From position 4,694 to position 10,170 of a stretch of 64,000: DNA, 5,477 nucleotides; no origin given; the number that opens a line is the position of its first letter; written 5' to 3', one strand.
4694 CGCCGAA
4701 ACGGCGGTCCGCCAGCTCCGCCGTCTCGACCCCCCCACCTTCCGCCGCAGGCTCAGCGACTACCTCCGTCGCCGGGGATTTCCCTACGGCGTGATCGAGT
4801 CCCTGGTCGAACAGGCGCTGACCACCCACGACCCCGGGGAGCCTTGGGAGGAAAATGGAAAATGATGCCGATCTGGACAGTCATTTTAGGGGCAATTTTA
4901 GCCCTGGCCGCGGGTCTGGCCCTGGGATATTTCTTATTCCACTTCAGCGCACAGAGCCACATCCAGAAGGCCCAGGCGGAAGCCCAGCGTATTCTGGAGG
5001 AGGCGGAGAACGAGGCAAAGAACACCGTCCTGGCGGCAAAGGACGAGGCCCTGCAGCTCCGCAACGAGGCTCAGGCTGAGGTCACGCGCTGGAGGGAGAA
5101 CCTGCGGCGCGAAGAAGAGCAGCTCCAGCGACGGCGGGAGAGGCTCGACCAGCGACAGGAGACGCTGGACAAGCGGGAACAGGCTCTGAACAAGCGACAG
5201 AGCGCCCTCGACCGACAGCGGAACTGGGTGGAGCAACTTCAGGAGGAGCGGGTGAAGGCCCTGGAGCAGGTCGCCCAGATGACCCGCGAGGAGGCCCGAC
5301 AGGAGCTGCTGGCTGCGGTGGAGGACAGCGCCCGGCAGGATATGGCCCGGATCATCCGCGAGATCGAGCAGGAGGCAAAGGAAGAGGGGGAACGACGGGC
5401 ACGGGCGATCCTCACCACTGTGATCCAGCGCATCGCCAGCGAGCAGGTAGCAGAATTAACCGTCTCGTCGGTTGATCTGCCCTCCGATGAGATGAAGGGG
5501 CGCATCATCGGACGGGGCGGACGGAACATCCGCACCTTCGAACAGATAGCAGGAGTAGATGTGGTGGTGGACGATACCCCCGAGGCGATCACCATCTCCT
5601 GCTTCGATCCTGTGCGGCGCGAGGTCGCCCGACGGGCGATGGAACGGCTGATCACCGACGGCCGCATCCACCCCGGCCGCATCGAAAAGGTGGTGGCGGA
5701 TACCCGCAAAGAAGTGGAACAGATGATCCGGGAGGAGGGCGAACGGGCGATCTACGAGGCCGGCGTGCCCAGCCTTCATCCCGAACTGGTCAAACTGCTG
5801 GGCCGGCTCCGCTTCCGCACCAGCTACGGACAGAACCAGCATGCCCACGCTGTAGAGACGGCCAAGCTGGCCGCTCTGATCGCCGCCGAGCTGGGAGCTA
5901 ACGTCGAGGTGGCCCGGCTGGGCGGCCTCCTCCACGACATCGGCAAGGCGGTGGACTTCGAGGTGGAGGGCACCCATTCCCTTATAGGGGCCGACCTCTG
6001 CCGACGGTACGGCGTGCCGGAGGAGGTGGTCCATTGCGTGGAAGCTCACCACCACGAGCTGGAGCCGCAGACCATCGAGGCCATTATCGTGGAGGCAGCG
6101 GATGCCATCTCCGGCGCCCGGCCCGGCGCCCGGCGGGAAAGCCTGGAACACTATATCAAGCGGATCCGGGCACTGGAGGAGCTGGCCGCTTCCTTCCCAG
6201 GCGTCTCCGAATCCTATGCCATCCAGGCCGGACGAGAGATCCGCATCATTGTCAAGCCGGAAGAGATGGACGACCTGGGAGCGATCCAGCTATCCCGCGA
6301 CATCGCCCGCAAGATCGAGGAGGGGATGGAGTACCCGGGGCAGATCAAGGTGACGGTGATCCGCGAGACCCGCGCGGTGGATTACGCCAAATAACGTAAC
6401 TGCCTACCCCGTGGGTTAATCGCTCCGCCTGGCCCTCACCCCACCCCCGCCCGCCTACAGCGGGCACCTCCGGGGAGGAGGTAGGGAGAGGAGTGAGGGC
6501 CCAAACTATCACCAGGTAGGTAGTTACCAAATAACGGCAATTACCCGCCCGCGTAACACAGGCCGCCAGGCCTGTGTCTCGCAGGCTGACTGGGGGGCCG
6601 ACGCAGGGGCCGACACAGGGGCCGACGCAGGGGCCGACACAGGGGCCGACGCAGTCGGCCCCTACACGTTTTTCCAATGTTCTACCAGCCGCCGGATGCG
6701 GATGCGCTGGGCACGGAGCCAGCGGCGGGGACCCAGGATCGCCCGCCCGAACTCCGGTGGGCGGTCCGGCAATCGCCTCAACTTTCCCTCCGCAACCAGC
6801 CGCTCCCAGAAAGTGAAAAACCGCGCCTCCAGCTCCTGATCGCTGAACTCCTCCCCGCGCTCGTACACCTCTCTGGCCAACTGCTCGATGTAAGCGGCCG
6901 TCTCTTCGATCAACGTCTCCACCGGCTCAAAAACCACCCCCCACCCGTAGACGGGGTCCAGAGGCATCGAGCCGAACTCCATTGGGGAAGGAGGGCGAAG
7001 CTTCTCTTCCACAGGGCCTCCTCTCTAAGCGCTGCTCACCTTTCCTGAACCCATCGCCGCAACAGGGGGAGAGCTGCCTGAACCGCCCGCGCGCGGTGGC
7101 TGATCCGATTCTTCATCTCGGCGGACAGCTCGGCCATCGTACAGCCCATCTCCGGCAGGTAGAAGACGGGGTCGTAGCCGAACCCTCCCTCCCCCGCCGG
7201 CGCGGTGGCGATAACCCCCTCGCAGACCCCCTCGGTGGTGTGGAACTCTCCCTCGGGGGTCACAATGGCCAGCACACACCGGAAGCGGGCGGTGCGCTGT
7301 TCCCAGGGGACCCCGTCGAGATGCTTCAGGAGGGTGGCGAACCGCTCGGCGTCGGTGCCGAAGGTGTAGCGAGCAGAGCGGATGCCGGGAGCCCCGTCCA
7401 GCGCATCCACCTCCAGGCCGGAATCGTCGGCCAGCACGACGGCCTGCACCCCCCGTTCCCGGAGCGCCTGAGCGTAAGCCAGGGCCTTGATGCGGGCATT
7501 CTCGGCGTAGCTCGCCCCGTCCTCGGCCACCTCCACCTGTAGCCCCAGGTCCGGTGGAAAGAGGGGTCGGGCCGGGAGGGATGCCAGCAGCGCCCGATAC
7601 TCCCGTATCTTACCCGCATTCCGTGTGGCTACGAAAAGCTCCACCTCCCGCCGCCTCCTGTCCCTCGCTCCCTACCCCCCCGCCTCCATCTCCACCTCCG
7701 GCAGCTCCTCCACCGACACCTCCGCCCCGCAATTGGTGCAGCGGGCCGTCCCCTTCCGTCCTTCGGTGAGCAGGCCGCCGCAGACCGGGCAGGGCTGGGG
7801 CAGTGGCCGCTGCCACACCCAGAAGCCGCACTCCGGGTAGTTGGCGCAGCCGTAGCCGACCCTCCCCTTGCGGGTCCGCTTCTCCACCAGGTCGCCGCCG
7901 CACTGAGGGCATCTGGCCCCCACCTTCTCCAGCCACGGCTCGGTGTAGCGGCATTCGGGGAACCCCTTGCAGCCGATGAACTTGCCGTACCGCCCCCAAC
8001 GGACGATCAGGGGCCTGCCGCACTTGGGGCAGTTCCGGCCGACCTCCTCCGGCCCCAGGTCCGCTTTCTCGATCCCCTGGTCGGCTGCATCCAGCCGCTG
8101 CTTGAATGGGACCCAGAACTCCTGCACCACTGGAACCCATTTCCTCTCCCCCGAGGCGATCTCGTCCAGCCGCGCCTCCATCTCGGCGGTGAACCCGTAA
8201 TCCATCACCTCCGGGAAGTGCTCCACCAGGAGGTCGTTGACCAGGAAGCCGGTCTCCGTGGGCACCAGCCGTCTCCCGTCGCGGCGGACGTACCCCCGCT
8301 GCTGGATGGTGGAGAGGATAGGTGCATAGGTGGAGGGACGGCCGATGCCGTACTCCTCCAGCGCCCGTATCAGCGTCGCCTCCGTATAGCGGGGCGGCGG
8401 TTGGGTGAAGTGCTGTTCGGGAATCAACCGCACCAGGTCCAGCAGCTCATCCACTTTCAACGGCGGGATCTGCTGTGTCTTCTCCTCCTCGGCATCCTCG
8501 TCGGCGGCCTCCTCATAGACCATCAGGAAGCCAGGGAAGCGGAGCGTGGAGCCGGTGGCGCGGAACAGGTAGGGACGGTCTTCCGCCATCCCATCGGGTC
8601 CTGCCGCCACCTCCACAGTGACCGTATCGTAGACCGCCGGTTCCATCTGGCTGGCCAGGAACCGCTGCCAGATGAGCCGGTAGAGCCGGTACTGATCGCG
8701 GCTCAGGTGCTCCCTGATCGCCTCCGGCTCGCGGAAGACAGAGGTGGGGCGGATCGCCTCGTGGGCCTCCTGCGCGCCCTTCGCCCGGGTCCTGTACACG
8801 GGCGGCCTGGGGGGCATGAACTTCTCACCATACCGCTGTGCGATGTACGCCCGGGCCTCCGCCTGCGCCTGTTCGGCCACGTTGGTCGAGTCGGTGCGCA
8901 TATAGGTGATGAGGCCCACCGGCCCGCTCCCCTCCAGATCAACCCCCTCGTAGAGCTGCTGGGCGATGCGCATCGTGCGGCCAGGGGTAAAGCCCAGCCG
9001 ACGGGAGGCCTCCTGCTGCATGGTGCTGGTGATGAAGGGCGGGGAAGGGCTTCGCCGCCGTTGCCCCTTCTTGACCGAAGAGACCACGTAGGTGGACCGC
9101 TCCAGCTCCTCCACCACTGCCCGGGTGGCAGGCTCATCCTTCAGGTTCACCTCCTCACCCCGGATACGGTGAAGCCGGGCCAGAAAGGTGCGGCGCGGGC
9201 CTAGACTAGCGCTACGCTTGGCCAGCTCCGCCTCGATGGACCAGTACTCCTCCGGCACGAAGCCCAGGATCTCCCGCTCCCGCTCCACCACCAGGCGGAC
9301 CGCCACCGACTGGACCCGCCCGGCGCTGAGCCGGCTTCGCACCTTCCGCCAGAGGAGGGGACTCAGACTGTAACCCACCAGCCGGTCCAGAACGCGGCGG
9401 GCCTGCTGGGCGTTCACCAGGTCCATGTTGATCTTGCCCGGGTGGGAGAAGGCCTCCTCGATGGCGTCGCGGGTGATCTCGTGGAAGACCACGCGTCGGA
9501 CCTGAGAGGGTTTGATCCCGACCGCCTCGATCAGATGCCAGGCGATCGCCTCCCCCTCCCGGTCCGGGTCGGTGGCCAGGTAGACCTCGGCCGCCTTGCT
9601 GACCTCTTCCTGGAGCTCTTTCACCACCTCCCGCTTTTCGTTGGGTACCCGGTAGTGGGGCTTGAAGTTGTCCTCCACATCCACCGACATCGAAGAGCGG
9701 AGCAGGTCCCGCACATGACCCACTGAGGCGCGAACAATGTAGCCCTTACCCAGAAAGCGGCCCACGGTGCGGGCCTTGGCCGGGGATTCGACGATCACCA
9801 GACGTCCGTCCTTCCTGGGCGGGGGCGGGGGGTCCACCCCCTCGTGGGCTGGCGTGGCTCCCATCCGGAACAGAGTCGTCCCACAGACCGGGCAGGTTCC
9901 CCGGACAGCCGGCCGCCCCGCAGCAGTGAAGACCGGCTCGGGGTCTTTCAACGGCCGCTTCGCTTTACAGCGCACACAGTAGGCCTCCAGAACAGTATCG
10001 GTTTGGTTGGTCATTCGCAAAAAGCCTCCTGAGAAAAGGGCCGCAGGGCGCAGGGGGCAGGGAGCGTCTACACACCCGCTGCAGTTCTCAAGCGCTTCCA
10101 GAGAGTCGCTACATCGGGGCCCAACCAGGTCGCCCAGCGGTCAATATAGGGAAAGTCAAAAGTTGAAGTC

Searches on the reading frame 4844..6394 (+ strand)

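Call 34: search_protein_families(library=pfam, proteins=[window:4844-6394:+], max_evalue=0.000001)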
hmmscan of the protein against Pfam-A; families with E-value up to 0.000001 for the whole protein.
window:4844-6394:+ (516 aa): 3 families
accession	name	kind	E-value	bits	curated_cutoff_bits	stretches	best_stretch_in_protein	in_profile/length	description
PF12072.13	RNase_Y_N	-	2.3e-42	145.2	32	1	13-200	2-200/201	RNase Y N-terminal region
PF01966.28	HD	-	1e-18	68.2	22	1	334-423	3-114/116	HD domain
PF00013.35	KH_1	-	2.9e-08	33.8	21.5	1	210-266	4-64/66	KH domain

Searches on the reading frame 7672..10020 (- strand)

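Call 34: search_protein_families(library=pfam, proteins=[window:7672-10020:-], max_evalue=0.000001)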
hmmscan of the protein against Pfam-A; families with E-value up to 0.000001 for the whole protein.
window:7672-10020:- (782 aa): 4 families
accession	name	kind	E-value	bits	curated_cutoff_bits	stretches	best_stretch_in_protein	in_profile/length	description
PF01131.25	Topoisom_bac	-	1.1e-127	426.9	35.1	1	196-632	1-410/411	DNA topoisomerase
PF01396.24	Zn_ribbon_Top1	-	3e-25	88.1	32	2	662-695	2-35/39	Topoisomerase DNA binding C4 zinc finger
PF01751.28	Toprim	-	5.9e-21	74.9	23.1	1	74-182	2-96/96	Toprim domain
PF18930.5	DUF5679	-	2.4e-15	56.8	27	1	14-53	1-40/40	Domain of unknown function (DUF5679)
